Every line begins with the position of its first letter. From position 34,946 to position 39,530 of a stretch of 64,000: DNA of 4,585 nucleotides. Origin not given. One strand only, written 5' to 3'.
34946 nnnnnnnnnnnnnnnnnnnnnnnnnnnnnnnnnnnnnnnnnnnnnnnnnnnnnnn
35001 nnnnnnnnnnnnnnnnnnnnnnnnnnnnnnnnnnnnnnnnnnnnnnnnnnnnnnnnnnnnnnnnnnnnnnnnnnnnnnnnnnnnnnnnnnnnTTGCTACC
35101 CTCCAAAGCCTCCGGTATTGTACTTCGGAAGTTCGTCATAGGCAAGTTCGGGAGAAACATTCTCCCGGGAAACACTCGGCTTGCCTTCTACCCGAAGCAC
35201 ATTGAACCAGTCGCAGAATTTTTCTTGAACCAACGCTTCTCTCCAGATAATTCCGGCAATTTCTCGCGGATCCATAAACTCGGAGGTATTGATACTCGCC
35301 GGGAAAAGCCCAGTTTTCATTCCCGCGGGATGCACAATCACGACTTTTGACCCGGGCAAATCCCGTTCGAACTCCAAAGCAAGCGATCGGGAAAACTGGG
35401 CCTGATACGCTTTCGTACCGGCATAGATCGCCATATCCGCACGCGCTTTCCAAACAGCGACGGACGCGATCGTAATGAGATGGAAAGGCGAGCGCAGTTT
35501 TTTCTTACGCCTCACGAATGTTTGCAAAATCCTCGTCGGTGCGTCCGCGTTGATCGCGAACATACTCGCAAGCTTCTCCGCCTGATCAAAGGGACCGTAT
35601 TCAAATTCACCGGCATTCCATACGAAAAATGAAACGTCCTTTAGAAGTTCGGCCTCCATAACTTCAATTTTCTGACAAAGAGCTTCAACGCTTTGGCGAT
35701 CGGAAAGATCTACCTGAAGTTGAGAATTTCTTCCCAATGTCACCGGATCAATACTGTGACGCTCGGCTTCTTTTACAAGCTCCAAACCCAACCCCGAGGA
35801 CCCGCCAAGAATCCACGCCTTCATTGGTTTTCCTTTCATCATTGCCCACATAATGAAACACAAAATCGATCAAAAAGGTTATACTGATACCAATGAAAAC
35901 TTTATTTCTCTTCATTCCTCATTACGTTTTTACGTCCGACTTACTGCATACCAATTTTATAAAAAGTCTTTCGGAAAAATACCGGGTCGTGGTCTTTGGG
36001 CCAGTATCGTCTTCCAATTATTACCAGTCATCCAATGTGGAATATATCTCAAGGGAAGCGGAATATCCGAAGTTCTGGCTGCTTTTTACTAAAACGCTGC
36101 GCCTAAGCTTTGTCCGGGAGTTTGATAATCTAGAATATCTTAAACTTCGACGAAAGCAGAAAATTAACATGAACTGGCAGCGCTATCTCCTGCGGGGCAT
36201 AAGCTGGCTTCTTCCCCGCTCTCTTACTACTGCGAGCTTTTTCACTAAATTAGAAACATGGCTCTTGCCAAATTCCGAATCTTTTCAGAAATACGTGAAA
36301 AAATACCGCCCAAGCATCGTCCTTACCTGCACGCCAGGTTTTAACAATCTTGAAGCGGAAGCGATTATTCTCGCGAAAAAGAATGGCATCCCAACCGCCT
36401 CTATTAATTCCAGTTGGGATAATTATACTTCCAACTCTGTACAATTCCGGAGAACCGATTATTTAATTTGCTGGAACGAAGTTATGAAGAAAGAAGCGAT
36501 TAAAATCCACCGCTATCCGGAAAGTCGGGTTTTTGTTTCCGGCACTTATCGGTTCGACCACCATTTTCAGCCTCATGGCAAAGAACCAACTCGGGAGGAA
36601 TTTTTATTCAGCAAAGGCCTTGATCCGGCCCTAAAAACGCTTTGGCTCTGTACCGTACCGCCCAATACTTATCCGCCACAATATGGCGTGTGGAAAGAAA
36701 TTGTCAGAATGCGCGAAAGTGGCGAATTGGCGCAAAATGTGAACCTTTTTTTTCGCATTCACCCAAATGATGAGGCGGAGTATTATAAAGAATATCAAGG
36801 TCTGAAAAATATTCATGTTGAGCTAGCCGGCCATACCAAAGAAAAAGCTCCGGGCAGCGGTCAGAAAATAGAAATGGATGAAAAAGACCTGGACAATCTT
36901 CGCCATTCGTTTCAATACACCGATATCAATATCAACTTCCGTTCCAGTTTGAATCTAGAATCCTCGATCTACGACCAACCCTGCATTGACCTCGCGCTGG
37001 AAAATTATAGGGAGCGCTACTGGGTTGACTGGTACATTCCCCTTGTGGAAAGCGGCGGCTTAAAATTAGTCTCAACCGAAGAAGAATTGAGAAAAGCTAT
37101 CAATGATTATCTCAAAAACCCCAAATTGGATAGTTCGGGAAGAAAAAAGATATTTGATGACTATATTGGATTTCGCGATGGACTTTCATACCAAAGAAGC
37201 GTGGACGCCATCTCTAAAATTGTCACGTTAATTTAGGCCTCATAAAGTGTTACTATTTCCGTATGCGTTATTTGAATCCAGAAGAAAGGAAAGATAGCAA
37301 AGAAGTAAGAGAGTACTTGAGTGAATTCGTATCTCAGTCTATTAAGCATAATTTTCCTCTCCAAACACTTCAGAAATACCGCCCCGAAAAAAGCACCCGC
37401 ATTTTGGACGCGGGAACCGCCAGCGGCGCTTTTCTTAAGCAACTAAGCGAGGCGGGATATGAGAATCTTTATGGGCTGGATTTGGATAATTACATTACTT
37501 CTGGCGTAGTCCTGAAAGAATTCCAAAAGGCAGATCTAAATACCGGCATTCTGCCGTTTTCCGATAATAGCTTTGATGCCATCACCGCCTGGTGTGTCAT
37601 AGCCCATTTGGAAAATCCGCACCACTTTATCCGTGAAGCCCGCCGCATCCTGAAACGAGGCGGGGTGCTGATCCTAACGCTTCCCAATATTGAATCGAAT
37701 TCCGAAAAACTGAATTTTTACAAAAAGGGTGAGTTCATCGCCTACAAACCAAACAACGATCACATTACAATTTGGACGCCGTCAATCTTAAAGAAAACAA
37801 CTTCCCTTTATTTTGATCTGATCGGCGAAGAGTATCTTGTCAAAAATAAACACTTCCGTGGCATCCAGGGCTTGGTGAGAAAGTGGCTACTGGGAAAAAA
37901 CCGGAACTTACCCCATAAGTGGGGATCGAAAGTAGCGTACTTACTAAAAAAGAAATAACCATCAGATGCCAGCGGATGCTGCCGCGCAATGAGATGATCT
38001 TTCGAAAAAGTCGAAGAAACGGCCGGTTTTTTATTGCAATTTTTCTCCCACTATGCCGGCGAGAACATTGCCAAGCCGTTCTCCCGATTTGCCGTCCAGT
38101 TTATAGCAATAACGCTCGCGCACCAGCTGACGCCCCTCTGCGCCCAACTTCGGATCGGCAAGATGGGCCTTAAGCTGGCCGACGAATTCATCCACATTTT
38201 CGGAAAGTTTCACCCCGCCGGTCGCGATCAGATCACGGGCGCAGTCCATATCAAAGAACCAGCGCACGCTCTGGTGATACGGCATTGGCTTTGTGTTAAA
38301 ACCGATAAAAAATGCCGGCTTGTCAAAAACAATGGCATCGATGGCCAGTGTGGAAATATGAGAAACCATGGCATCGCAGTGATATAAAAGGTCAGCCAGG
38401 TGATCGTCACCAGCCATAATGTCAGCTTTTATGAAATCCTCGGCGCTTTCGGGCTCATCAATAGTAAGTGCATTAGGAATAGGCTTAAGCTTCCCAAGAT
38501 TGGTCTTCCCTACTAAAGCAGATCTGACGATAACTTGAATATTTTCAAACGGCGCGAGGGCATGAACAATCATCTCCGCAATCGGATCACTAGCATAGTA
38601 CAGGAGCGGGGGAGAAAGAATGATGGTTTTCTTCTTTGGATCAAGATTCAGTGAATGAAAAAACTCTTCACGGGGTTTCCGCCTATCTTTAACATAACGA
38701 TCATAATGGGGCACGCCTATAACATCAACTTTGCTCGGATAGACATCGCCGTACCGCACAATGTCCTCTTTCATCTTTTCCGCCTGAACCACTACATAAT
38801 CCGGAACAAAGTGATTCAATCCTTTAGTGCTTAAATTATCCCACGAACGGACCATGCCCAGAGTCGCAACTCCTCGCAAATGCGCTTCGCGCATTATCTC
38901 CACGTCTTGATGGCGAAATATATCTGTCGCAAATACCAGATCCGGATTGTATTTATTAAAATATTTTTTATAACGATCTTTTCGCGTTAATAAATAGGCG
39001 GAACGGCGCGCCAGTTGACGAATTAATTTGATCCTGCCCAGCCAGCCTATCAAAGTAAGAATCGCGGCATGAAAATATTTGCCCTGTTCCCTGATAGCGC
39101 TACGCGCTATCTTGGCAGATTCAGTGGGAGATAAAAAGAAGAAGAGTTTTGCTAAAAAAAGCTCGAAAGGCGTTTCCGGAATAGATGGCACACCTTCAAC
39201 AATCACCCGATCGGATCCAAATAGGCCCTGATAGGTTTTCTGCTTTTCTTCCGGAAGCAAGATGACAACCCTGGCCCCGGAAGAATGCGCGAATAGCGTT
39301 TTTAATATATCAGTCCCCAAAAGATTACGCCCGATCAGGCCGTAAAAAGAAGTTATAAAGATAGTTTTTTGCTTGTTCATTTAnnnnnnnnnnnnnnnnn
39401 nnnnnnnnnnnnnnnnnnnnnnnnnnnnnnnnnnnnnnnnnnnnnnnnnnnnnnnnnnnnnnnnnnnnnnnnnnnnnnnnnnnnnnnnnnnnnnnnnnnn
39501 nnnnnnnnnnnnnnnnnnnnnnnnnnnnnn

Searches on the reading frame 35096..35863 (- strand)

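Call 9: search_protein_families(library=pfam, proteins=[window:35096-35863:-], max_evalue=0.001)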
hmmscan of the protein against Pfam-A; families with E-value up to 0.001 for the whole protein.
window:35096-35863:- (255 aa): 2 families
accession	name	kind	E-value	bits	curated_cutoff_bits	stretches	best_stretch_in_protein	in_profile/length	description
PF00106.31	adh_short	-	1.9e-13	50.8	26.6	1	49-187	54-187/195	short chain dehydrogenase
PF13561.12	adh_short_C2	-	4.8e-09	36.6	27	1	43-189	43-183/236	Enoyl-(Acyl carrier protein) reductase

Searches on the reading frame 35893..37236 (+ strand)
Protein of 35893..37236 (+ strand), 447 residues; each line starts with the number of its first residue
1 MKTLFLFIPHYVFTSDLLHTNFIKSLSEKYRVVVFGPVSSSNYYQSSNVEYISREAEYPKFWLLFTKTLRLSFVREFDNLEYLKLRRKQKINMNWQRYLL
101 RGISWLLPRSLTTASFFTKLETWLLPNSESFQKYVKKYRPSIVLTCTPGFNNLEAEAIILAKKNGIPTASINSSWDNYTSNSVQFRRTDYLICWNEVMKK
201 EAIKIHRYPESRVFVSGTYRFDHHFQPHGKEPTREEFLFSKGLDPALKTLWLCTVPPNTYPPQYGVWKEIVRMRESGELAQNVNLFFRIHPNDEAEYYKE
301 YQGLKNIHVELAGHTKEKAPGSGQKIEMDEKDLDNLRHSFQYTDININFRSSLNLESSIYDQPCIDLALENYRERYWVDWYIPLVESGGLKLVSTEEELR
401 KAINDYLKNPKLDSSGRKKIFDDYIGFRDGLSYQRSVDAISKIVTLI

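Call 3: search_protein_families(library=pfam, proteins=[window:35893-37236:+], max_evalue=0.01)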
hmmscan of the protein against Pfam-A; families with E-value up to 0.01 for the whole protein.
window:35893-37236:+ (447 aa): 1 family
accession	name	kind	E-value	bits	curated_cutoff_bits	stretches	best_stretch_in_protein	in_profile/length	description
PF04464.20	Glyphos_transf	-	0.00022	20.8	22.1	1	180-441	127-366/367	CDP-Glycerol:Poly(glycerophosphate) glycerophosphotransferase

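Call 11: search_protein_families(library=ncbifam, proteins=[window:35893-37236:+], max_evalue=0.01)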
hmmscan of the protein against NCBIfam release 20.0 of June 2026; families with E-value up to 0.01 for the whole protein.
window:35893-37236:+ (447 aa): 2 families
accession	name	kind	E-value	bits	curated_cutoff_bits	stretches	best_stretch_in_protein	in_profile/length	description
NF046086.1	BFO_1060_trans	domain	5.8e-22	78.3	200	2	281-444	219-364/365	BFO_1060 family glycosyltransferase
TIGR04396.2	surf_polysacc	subfamily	2e-08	33.8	125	0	154-222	76-135/427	surface carbohydrate biosynthesis protein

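Call 46: find_homologous_proteins(query=window:35893-37236:+, max_evalue=0.001)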
Query window:35893-37236:+ (447 aa): 98 proteins with E <= 0.001 among 3623 candidates.
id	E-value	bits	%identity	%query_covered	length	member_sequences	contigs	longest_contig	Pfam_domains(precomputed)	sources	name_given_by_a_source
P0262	0.0e+0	1033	100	100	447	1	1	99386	-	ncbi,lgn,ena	-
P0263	5.1e-243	825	77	100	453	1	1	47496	PF04464.21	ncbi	-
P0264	4.1e-230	782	74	100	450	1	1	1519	-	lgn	-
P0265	8.3e-225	765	79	93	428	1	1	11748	PF04464.21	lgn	-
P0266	2.9e-211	720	68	100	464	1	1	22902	PF04464.21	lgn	-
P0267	1.7e-210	718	69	100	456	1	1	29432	-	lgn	-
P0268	1.6e-205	701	67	100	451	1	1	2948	-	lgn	-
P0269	2.8e-203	694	67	100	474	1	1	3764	-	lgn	-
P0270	4.0e-201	687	65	99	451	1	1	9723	-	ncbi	-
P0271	6.0e-201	686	65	99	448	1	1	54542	PF04464.21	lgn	-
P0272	7.2e-201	686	64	99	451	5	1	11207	-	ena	-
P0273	9.9e-201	686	66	100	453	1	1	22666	-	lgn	-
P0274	1.9e-200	685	66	100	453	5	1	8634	-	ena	-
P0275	1.3e-199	682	67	99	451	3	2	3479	-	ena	-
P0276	5.9e-199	680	65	99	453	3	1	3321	PF04464.21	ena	-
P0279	3.6e-195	667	64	99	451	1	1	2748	PF04464.21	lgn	-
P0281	6.3e-195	667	64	100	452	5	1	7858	PF04464.21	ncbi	ncbi:MAG: CDP-glycerol glycerophosphotransferase family protein [Patescibacteria group bacterium]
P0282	8.1e-191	653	64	99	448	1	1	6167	PF04464.21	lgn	-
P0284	8.3e-189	646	62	100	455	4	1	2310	PF04464.21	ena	-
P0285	2.3e-188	645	62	99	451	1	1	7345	PF04464.21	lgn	-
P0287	9.1e-187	640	62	99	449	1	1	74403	PF04464.21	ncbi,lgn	ncbi:MAG: CDP-glycerol glycerophosphotransferase family protein [Minisyncoccia bacterium]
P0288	5.0e-183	627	61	100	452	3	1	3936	PF04464.21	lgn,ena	-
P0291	3.8e-181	621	60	100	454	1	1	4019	PF04464.21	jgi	-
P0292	2.0e-180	619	59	99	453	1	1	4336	PF04464.21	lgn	-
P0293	1.0e-179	616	61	99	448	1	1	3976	PF04464.21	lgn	-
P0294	1.5e-179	616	59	99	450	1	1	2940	PF04464.21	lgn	-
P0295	1.8e-179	616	60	99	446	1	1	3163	PF04464.21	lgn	-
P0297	2.7e-160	552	56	99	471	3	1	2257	PF04464.21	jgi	-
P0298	1.5e-154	533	54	99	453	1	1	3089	PF04464.21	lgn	-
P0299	1.9e-153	530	54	99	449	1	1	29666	PF04464.21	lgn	-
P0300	4.5e-153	529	54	99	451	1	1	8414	PF04464.21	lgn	-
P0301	4.9e-153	528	53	99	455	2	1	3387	PF04464.21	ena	-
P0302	4.1e-145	502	51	99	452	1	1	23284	PF04464.21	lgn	-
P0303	1.1e-143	498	51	99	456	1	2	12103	PF04464.21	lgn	-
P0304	2.0e-143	497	51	99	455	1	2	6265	PF04464.21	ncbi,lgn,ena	ncbi:MAG: CDP-glycerol glycerophosphotransferase family protein [Patescibacteria group bacterium]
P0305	5.1e-143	495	51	99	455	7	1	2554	PF04464.21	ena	-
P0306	2.9e-139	483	50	99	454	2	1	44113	PF04464.21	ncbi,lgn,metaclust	metaclust:status=active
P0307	4.8e-139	482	50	99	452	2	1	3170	PF04464.21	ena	-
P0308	4.9e-139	482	50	99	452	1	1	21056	PF04464.21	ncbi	-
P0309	1.7e-137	477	49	99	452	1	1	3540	PF04464.21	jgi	-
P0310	2.9e-137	476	49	99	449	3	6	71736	PF04464.21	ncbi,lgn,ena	-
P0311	2.1e-136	474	48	99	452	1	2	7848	PF04464.21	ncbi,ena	-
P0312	3.5e-136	473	50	99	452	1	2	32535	PF04464.21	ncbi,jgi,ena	-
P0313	4.9e-136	472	50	99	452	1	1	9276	PF04464.21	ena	-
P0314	2.4e-132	460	49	92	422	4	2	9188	PF04464.21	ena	-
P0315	1.2e-122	428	48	100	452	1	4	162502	PF04464.21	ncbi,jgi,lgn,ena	-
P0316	3.6e-119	417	45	100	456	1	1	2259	PF04464.21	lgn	-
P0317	3.7e-119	417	45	99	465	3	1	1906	PF04464.21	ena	-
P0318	2.9e-117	411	47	99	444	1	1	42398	PF04464.21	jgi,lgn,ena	-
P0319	3.5e-117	410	43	100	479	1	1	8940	PF04464.21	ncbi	-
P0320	6.6e-117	409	47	99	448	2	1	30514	PF04464.21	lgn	-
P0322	4.7e-113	397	46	98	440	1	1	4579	PF04464.21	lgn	-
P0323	1.4e-110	388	44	99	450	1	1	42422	PF04464.21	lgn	-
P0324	2.9e-109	384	44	99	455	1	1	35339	PF04464.21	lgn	-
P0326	1.2e-107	379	45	100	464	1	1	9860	PF04464.21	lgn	-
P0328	6.5e-106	373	43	100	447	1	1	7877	PF04464.21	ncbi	-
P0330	7.3e-105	370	42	99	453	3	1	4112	PF04464.21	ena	-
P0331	1.3e-102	362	41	99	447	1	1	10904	PF04464.21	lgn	-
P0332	3.6e-102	361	40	100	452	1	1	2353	PF04464.21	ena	-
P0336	4.7e-100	354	41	96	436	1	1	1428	PF04464.21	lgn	-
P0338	2.0e-96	342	39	99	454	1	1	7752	PF04464.21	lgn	-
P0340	2.8e-93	331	38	99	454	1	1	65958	PF04464.21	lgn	-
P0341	2.9e-93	331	40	100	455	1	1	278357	PF04464.21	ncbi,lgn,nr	ncbi:MAG: CDP-glycerol glycerophosphotransferase family protein [bacterium]|nr:CDP-glycerol glycerop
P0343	4.0e-90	321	38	99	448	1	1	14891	PF04464.21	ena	-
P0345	7.9e-87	310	38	99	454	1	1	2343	PF04464.21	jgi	-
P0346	2.9e-86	308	39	99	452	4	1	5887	PF04464.21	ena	-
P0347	5.9e-81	291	36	99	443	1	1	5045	PF04464.21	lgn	-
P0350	2.6e-80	289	36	99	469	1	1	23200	PF04464.21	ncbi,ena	-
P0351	1.1e-74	270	39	77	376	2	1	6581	PF04464.21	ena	-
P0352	2.3e-68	249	35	99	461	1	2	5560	PF04464.21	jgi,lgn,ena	-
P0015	3.2e-25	107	25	98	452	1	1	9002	PF04464.21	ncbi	-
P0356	2.2e-24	104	26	98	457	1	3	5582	PF04464.21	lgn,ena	-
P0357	5.3e-15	73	27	72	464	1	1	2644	PF04464.21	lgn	-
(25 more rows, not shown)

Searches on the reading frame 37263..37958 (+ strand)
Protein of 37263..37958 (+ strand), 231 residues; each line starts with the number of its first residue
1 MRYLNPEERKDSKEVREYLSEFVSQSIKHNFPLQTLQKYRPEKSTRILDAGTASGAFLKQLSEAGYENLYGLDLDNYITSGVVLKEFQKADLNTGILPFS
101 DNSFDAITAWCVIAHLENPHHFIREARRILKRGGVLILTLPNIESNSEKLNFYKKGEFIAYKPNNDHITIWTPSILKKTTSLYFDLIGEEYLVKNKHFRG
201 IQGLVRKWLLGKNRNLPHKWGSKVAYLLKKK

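Call 3: search_protein_families(library=pfam, proteins=[window:37263-37958:+], max_evalue=0.01)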
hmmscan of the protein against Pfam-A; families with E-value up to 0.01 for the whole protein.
window:37263-37958:+ (231 aa): 9 families
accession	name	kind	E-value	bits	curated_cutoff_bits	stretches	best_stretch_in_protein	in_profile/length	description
PF08241.18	Methyltransf_11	-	1.3e-16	61.4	21.2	1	48-138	1-95/95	Methyltransferase domain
PF13489.12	Methyltransf_23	-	1.7e-16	60.8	27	1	37-177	14-151/164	Methyltransferase domain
PF13847.12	Methyltransf_31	-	1.7e-11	44.4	27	1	86-146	57-125/145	Methyltransferase domain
PF13649.12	Methyltransf_25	-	6.8e-11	43.2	27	1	47-134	1-97/97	Methyltransferase domain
PF08242.18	Methyltransf_12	-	3.3e-09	37.8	30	1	48-136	1-98/98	Methyltransferase domain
PF07021.18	MetW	-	1.8e-06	28.2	21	1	44-156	14-125/193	Methionine biosynthesis protein MetW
PF05148.21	Methyltransf_8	-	5.2e-05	23.7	27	1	87-146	108-162/219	Hypothetical methyltransferase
PF01209.24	Ubie_methyltran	-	0.00072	19.4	20.1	1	93-137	106-150/233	ubiE/COQ5 methyltransferase family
PF08003.17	Methyltransf_9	-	0.0071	15.8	23.8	1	41-149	113-228/315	Protein of unknown function (DUF1698)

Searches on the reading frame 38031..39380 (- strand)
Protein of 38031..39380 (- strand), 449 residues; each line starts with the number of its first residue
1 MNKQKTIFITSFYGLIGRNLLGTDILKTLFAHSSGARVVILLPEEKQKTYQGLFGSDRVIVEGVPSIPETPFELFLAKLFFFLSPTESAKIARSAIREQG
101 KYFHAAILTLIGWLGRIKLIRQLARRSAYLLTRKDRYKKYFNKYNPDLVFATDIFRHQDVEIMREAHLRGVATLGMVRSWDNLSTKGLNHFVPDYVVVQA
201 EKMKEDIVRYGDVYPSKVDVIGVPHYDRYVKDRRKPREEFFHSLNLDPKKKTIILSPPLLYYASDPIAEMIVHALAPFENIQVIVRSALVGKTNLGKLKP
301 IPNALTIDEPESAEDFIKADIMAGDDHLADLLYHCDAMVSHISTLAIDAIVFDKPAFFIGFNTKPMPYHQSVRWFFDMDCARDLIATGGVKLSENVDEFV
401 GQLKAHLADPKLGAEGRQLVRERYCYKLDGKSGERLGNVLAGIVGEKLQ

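Call 3: search_protein_families(library=pfam, proteins=[window:38031-39380:-], max_evalue=0.01)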
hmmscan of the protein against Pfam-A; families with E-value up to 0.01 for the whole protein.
window:38031-39380:- (449 aa): 1 family
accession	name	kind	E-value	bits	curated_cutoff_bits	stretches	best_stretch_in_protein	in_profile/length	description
PF04464.20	Glyphos_transf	-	1.7e-10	40.8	22.1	1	192-439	134-364/367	CDP-Glycerol:Poly(glycerophosphate) glycerophosphotransferase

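Call 11: search_protein_families(library=ncbifam, proteins=[window:38031-39380:-], max_evalue=0.01)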
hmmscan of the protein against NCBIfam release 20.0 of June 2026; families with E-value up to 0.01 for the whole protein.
window:38031-39380:- (449 aa): 3 families
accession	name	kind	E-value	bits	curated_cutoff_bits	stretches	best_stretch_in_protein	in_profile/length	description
NF046086.1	BFO_1060_trans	domain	2.2e-13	50.1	200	1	137-254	39-166/365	BFO_1060 family glycosyltransferase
NF010134.0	PRK13608.1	equivalog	3.8e-05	22.9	557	1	197-285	152-236/391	diglucosyl diacylglycerol synthase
NF041712.1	techglyph_taseTarF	equivalog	0.002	17.3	550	1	309-436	264-382/388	teichoic acid glycerol-phosphate transferase TarF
